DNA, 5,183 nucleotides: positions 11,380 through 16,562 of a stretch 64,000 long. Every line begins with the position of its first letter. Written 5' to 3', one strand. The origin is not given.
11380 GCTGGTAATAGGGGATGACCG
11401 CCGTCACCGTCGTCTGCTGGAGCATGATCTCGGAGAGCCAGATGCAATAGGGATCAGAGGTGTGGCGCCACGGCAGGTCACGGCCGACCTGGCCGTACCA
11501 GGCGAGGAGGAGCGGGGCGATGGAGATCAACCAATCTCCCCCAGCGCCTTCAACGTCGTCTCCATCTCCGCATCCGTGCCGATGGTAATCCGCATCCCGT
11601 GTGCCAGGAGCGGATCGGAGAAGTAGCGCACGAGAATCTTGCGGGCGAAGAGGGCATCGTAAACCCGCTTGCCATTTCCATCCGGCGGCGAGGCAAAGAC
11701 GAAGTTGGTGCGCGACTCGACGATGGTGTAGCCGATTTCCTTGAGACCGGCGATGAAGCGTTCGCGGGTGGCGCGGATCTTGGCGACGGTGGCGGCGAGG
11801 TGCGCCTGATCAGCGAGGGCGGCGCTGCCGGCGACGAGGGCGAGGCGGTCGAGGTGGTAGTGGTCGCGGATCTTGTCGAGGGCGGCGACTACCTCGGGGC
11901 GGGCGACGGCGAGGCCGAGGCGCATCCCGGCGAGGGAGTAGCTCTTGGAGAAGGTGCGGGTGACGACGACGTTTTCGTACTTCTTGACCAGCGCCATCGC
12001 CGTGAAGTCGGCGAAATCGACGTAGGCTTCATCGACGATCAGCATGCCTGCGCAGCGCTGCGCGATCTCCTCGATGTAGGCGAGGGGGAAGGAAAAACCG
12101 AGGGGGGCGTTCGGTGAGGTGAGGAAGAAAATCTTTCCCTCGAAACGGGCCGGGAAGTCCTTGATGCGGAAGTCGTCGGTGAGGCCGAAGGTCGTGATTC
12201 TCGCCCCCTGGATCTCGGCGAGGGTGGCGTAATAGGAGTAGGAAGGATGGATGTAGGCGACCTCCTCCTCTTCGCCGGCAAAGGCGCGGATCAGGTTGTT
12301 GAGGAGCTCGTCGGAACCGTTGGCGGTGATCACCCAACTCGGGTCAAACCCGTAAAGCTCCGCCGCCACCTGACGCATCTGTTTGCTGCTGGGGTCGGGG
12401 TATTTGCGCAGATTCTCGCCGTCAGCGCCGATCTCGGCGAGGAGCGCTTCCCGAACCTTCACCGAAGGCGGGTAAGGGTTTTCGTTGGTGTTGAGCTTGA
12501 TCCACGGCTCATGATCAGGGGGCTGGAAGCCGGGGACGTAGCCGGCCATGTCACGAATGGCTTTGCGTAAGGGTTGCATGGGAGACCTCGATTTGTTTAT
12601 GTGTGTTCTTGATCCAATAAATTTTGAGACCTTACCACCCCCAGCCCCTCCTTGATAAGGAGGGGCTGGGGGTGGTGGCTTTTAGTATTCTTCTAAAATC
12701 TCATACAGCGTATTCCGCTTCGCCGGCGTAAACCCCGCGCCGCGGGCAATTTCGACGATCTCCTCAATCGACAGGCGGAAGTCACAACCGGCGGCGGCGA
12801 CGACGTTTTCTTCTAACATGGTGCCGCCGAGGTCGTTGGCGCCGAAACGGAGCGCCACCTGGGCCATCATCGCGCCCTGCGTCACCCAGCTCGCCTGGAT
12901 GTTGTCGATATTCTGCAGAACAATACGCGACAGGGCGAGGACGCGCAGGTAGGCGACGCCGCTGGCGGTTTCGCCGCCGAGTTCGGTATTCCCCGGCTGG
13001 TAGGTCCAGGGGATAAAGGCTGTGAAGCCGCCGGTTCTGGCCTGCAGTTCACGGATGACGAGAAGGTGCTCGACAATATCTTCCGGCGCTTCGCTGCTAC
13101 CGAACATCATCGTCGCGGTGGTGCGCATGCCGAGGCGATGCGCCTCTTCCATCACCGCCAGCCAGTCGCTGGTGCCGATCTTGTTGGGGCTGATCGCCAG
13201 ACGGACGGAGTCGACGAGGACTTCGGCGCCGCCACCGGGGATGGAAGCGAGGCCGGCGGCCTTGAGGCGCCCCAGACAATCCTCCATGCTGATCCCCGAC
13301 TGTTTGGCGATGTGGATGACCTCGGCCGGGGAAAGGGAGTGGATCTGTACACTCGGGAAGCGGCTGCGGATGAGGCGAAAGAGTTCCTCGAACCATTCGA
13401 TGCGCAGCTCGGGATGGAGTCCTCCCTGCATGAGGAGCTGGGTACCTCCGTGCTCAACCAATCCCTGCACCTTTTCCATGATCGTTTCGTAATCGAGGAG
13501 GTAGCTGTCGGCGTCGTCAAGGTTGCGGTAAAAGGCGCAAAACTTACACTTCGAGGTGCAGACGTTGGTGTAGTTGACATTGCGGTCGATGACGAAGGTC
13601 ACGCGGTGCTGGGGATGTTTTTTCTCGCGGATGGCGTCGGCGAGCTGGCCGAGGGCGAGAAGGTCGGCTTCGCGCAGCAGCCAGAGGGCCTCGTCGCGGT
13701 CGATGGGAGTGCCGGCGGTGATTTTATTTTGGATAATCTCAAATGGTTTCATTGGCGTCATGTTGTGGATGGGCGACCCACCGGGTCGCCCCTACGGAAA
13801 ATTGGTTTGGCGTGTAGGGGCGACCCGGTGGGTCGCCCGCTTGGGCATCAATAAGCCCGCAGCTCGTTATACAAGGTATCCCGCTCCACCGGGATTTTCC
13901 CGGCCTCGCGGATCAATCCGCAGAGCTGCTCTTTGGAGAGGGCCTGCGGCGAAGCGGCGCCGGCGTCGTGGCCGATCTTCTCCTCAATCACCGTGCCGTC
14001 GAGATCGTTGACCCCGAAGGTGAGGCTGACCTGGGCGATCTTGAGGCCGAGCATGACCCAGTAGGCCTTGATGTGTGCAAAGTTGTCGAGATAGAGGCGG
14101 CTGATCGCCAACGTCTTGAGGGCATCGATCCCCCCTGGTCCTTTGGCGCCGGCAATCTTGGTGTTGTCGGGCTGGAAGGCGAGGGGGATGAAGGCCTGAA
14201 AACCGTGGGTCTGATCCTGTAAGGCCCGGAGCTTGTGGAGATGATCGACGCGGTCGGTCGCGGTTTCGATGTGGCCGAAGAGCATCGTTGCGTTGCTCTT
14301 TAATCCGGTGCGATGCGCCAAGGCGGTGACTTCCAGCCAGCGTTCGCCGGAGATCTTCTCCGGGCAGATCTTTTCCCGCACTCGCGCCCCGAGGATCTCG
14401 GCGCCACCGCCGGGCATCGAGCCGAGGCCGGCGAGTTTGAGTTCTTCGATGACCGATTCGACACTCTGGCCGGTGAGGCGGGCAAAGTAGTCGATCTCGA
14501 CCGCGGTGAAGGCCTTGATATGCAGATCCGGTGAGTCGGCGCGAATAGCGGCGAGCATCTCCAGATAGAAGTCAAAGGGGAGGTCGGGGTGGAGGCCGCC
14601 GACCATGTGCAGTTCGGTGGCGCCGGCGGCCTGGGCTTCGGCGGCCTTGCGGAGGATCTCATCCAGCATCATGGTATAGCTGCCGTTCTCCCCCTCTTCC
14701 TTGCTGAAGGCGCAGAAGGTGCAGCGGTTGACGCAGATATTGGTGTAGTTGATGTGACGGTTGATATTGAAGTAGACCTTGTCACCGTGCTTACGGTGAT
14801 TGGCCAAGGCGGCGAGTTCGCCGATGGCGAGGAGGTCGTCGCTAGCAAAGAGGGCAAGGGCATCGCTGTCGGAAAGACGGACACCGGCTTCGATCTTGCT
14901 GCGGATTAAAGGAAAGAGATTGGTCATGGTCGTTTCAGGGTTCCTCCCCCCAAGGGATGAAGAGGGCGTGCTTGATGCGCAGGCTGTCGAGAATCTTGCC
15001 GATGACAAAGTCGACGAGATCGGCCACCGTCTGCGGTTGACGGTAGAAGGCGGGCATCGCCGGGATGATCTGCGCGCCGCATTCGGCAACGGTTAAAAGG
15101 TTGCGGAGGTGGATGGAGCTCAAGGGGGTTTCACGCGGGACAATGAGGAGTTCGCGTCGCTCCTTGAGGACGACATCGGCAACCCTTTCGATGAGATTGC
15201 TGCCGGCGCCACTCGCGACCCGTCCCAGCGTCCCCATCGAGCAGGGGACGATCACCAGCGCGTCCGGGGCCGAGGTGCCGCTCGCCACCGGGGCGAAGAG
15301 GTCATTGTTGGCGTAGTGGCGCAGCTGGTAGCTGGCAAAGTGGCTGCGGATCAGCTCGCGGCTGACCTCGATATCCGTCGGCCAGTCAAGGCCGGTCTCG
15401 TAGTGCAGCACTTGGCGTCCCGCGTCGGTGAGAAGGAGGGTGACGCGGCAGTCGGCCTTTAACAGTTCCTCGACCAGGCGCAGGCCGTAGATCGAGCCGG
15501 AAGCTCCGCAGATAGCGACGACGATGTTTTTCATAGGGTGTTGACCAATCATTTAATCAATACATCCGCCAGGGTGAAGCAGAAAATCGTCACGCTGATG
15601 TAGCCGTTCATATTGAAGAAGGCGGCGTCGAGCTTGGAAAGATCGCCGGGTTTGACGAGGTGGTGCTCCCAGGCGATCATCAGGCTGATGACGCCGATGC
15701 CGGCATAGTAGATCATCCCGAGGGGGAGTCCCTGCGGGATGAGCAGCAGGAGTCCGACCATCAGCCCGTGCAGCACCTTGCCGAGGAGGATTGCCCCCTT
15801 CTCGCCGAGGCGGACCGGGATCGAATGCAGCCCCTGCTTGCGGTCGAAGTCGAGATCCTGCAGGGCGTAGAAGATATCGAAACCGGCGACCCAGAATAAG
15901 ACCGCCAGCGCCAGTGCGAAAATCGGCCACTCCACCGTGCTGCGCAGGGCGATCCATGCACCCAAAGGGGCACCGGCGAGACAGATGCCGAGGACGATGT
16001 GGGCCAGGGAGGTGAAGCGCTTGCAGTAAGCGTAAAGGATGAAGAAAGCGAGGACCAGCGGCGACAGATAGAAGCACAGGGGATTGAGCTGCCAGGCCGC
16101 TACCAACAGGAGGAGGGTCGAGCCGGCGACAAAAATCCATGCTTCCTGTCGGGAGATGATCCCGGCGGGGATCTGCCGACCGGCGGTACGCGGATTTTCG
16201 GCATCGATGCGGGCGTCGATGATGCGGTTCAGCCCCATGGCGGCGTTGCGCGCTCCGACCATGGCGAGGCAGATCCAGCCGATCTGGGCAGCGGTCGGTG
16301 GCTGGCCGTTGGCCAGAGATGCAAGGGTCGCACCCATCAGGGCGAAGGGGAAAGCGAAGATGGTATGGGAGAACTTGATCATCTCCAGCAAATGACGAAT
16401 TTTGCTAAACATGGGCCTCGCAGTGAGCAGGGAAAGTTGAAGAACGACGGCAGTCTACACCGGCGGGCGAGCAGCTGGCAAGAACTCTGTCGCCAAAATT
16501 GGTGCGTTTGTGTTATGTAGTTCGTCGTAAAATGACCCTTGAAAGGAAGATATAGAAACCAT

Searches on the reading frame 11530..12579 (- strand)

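Call 9: search_protein_families(library=pfam, proteins=[window:11530-12579:-], max_evalue=0.001)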
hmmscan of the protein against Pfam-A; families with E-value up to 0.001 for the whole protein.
window:11530-12579:- (350 aa): 2 families
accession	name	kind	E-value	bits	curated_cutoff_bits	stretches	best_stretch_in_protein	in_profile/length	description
PF00155.27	Aminotran_1_2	-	2.3e-53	182.1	19.7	1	25-346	2-361/361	Aminotransferase class I and II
PF04864.19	Alliinase_C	-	1.6e-05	24.5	22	1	81-232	67-214/363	Allinase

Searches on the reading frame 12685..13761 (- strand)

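Call 9: search_protein_families(library=pfam, proteins=[window:12685-13761:-], max_evalue=0.001)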
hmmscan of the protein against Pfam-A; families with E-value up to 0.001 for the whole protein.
window:12685-13761:- (359 aa): 2 families
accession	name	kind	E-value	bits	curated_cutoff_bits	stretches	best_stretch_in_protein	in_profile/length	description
PF19288.4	CofH_C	-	2.5e-35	121.5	27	1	245-356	3-119/125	CofH/MqnC C-terminal region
PF04055.27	Radical_SAM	-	6.7e-18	65.8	29.5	1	62-233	1-163/166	Radical SAM superfamily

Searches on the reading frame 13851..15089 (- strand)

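Call 9: search_protein_families(library=pfam, proteins=[window:13851-15089:-], max_evalue=0.001)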
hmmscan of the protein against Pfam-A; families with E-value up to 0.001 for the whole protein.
window:13851-15089:- (413 aa): 2 families
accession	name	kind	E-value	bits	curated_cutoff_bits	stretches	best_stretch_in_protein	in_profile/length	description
PF04055.27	Radical_SAM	-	1.7e-19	71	29.5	1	113-286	1-165/166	Radical SAM superfamily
PF19288.4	CofH_C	-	2.3e-17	63.4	27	1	295-409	2-118/125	CofH/MqnC C-terminal region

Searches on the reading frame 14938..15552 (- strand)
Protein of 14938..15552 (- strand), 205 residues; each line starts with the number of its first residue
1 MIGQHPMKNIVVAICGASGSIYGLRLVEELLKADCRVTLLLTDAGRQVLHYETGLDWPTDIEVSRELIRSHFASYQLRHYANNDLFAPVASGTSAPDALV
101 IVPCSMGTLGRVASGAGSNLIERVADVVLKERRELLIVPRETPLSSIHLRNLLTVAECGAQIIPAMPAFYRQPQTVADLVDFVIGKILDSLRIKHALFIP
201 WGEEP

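Call 9: search_protein_families(library=pfam, proteins=[window:14938-15552:-], max_evalue=0.001)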
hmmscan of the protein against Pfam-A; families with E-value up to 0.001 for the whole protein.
window:14938-15552:- (205 aa): 1 family
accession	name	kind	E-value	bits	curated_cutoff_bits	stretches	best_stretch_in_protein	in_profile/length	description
PF02441.25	Flavoprotein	-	1.9e-44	151.5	22.7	1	8-191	1-162/162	Flavoprotein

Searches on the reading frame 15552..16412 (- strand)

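Call 9: search_protein_families(library=pfam, proteins=[window:15552-16412:-], max_evalue=0.001)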
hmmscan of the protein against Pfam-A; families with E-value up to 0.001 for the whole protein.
window:15552-16412:- (287 aa): 1 family
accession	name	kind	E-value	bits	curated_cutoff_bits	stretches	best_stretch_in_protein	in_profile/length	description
PF01040.23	UbiA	-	1.2e-57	195.5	34.2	1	21-269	2-248/250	UbiA prenyltransferase family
